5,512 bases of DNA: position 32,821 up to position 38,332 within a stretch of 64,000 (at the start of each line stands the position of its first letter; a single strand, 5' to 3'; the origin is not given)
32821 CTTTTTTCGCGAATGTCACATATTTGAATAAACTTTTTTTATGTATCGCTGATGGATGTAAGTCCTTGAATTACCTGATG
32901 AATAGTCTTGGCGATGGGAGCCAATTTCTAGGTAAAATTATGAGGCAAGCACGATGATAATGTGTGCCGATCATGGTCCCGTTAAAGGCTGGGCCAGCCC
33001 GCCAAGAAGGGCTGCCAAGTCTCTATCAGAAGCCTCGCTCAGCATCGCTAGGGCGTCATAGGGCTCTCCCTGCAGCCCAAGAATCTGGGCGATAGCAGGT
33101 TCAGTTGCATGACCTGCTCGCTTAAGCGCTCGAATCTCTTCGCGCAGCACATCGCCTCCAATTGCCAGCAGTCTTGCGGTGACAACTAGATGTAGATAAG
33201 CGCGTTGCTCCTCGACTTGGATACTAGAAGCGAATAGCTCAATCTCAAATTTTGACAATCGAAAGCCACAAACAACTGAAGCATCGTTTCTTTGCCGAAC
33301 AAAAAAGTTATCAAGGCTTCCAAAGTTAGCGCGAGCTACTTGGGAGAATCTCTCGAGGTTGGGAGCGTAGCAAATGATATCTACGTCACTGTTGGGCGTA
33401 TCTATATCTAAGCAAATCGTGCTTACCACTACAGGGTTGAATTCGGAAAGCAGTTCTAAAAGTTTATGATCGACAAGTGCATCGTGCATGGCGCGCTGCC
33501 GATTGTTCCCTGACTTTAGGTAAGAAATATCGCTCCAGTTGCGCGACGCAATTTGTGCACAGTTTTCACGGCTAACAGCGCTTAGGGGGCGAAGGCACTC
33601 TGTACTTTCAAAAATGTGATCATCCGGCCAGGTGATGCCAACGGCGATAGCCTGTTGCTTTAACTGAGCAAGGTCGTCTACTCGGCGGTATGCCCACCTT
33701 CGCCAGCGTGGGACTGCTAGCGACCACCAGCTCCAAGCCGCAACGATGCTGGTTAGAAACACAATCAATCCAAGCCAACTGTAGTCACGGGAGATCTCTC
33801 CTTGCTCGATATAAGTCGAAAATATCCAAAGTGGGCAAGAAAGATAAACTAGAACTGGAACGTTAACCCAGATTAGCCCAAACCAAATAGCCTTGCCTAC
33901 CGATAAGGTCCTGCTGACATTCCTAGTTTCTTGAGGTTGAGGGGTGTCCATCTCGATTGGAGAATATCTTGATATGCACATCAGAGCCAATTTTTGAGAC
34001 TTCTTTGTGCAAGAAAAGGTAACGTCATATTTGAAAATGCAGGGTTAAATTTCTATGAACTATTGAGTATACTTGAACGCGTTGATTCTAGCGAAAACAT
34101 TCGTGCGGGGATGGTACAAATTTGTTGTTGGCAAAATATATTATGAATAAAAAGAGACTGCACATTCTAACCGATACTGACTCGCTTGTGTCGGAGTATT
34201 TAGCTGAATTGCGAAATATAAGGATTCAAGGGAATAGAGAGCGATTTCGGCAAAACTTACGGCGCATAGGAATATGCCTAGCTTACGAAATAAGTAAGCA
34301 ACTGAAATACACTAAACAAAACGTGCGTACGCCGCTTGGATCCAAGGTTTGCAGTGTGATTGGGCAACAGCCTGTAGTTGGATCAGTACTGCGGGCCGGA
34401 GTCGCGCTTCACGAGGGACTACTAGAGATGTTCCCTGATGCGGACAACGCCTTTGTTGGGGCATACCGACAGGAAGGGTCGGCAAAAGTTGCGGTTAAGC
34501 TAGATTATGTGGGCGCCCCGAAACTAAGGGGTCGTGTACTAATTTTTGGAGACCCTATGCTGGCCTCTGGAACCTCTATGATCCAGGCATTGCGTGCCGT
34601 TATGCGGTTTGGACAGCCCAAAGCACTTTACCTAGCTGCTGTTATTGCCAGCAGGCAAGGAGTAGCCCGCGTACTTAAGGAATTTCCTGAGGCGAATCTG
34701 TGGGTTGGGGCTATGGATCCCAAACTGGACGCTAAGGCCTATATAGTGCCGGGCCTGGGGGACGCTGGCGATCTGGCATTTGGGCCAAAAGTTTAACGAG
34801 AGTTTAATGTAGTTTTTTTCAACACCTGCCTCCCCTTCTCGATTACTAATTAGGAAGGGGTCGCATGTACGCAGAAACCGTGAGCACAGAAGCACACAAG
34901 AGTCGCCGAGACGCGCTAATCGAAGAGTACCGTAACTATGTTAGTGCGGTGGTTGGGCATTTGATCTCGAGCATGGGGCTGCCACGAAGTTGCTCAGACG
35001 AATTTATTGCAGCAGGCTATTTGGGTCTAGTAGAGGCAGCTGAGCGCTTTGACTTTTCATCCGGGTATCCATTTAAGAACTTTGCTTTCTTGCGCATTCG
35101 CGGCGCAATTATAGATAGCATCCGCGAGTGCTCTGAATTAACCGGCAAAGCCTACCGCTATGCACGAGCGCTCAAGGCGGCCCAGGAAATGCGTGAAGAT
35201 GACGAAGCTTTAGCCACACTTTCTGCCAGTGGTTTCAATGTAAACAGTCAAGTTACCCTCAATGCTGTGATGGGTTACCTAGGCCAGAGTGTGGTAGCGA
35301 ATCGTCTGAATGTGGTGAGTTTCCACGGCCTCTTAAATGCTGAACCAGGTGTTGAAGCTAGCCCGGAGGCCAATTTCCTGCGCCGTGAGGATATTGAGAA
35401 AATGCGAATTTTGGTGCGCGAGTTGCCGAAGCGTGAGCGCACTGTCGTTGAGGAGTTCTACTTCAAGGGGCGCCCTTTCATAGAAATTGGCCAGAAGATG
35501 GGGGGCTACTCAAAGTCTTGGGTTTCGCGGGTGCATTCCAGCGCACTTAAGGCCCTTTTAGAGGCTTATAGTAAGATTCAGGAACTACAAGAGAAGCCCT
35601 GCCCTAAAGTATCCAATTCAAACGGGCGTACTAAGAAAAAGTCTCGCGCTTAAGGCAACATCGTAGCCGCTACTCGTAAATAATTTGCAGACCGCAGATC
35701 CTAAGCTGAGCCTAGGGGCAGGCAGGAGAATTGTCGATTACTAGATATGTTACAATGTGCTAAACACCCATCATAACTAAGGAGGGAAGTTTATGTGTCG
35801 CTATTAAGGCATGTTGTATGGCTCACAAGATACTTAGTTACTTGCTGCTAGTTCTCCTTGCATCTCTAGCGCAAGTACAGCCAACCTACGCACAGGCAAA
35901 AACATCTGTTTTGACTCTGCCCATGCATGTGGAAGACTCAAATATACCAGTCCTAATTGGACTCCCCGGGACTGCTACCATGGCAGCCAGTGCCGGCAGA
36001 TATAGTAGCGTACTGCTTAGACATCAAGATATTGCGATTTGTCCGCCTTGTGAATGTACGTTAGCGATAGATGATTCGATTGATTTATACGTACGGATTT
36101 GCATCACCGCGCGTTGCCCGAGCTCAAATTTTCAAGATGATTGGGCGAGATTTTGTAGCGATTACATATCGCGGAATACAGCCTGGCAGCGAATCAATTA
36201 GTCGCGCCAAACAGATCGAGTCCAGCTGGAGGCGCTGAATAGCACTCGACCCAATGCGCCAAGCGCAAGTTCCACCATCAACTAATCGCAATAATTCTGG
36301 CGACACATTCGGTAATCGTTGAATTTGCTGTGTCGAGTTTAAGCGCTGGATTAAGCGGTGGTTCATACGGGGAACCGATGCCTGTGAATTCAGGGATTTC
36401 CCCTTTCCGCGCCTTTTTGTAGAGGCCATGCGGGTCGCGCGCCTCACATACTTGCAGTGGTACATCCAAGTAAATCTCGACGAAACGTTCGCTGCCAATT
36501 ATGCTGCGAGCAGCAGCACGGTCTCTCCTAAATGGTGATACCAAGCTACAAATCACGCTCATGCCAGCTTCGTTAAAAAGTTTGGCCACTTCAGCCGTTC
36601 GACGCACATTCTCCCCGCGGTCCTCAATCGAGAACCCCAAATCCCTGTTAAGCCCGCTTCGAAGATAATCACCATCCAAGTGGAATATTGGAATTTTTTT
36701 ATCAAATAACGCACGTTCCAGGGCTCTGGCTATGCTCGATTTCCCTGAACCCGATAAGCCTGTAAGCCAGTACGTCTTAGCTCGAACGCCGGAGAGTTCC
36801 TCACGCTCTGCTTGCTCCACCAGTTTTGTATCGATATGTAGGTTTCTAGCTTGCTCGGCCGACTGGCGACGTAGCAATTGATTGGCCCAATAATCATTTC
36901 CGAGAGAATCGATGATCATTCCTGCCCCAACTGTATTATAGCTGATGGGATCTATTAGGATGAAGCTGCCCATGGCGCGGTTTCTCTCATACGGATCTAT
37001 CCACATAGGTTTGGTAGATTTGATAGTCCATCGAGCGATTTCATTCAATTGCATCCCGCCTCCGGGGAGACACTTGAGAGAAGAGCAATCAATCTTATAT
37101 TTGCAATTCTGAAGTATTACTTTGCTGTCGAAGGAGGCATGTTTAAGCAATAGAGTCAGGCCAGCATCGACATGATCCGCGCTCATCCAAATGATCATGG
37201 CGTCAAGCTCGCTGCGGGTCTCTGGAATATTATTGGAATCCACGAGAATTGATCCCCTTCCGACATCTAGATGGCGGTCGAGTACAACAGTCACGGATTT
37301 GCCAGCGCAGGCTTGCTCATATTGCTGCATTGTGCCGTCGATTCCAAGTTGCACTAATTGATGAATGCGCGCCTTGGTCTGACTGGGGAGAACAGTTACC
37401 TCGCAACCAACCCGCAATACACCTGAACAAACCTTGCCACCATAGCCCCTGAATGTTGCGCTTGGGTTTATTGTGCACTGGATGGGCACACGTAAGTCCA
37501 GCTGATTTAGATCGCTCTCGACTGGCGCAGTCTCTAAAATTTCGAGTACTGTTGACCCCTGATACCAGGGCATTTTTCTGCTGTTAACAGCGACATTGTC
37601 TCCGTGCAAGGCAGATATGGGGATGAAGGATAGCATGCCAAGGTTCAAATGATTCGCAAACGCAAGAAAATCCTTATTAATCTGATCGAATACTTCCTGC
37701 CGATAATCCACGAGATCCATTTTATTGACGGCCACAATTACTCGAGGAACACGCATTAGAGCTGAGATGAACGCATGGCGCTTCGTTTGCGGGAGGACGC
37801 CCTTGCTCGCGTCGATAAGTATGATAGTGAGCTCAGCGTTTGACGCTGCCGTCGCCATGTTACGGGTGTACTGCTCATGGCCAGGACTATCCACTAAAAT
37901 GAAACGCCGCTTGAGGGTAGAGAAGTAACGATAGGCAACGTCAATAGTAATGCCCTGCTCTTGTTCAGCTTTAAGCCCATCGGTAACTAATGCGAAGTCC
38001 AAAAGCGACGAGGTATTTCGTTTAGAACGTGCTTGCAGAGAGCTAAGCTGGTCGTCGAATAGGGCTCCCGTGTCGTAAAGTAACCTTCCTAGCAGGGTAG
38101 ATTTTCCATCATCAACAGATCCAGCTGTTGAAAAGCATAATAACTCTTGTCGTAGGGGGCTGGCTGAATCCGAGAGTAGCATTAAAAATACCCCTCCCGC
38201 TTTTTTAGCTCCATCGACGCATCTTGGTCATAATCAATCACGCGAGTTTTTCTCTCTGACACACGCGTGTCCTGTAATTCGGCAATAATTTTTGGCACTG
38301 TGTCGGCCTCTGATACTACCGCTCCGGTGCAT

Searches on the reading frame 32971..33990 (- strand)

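Call 17: search_protein_families(library=pfam, proteins=[window:32971-33990:-], max_evalue=0.01)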
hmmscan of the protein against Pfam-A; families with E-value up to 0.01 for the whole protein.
window:32971-33990:- (339 aa): 1 family
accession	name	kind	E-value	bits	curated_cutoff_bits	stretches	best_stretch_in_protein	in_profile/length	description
PF14091.12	DUF4269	-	3.4e-46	157.7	28.9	1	171-315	2-149/151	Domain of unknown function (DUF4269)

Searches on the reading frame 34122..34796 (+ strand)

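Call 17: search_protein_families(library=pfam, proteins=[window:34122-34796:+], max_evalue=0.01)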
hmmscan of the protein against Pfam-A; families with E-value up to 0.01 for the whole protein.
window:34122-34796:+ (224 aa): 2 families
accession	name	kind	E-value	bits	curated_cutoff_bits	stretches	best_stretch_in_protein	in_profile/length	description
PF14681.12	UPRTase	-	2e-40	138.9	27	1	22-221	6-205/206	Uracil phosphoribosyltransferase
PF00156.33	Pribosyltran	-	0.0011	18.7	26.3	1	81-186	28-135/158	Phosphoribosyl transferase domain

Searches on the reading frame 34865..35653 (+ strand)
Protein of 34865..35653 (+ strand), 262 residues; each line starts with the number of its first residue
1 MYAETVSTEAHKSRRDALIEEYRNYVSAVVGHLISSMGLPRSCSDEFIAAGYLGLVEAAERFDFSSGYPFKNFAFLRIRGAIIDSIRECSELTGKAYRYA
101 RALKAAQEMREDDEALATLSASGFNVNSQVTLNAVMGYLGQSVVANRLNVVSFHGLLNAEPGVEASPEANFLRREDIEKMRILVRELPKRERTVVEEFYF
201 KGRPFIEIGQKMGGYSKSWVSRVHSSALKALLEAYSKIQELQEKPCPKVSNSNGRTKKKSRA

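Call 17: search_protein_families(library=pfam, proteins=[window:34865-35653:+], max_evalue=0.01)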
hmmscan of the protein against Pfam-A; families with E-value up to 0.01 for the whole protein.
window:34865-35653:+ (262 aa): 3 families
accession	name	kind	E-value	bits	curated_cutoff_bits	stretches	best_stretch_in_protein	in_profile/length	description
PF04542.20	Sigma70_r2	-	2.4e-08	34.1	24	1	18-87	1-66/71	Sigma-70 region 2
PF04545.22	Sigma70_r4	-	4.2e-07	29.8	24.1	1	185-231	3-48/50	Sigma-70, region 4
PF08281.18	Sigma70_r4_2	-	0.005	16.9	25.7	0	183-213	7-37/54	Sigma-70, region 4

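Call 74: search_protein_families(library=ncbifam, proteins=[window:34865-35653:+], max_evalue=0.01)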
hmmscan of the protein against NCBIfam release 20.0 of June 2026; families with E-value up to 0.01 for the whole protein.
window:34865-35653:+ (262 aa): 49 families (the best 25 are shown)
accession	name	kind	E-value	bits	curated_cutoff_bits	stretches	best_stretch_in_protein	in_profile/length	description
TIGR02479.1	FliA_WhiG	subfamily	2.1e-23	83.2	189.6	1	18-231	1-219/224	FliA/WhiG family RNA polymerase sigma factor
NF005809.0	PRK07670.1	equivalog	2.3e-22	79.7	326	1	11-237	21-252/255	FliA/WhiG family RNA polymerase sigma factor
NF004935.0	PRK06288.1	equivalog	3.5e-20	72.7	343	1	10-239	30-266/270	RNA polymerase sigma factor WhiG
TIGR02937.1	sigma70-ECF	superfamily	2.3e-19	69.6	42.9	1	15-234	3-164/165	sigma-70 family RNA polymerase sigma factor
NF005413.0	PRK06986.1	subfamily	5.5e-19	68.9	201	1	7-236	7-237/241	RNA polymerase sigma factor FliA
NF004572.0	PRK05911.1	equivalog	1.1e-16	61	378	2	13-106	23-115/257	RNA polymerase sigma factor sigma-28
TIGR02980.1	SigBFG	subfamily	1.4e-12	47.8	234.35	2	173-233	165-224/227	SigB/SigF/SigG family RNA polymerase sigma factor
NF005514.0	PRK07122.1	subfamily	3.1e-10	39.6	372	2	175-233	204-261/264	RNA polymerase sigma factor SigF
NF005644.0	PRK07408.1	subfamily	4.8e-10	39.5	261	1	45-232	56-250/258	RNA polymerase sigma factor SigF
NF005248.0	PRK06759.1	equivalog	8.3e-09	35.4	133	1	34-90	21-75/156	RNA polymerase factor sigma-70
TIGR02941.1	Sigma_B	equivalog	2.7e-08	33.6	315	1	11-88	27-100/255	RNA polymerase sigma factor SigB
TIGR02885.1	spore_sigF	equivalog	4.8e-08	33.1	321.45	1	180-231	177-227/231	RNA polymerase sporulation sigma factor SigF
NF006071.0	PRK08215.1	equivalog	2.1e-07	30.8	372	1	183-231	206-253/258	RNA polymerase sporulation sigma factor SigG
NF004471.0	PRK05803.1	subfamily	2.6e-07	30.1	252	1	176-237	166-230/235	RNA polymerase sporulation sigma factor SigK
NF004052.0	PRK05572.1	subfamily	3.3e-07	30.1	311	0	7-117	26-128/252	SigF/SigG family RNA polymerase sporulation sigma factor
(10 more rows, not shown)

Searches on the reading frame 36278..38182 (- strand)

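Call 17: search_protein_families(library=pfam, proteins=[window:36278-38182:-], max_evalue=0.01)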
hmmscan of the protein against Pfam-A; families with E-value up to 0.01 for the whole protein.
window:36278-38182:- (634 aa): 9 families
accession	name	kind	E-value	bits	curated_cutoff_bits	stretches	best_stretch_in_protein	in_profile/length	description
PF01583.26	APS_kinase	-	2.4e-61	206.7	21.1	1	468-617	2-152/152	Adenylylsulphate kinase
PF00009.33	GTP_EFTU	-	9.1e-43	146.5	26.5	1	14-211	3-177/188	Elongation factor Tu GTP binding domain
PF22594.2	GTP-eEF1A_C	-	8e-19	68.4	27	1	326-423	2-100/101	GTP-eEF1A C-terminal domain-like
PF01926.29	MMR_HSR1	-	3.9e-07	30.6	21.9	1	64-154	18-113/113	50S ribosome-binding GTPase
PF13671.12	AAA_33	-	5e-05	24.1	27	1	472-582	3-114/143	AAA domain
PF03193.22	RsgA_GTPase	-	0.00035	20.9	30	0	443-490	77-128/174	RsgA GTPase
PF13238.12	AAA_18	-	0.0039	18.1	29.4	0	473-509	3-34/128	AAA domain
PF00005.33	ABC_tran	-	0.0064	17.5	25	0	468-490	11-33/137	ABC transporter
PF13555.12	AAA_29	-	0.0072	16.5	27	0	470-492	24-46/61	P-loop containing region of AAA domain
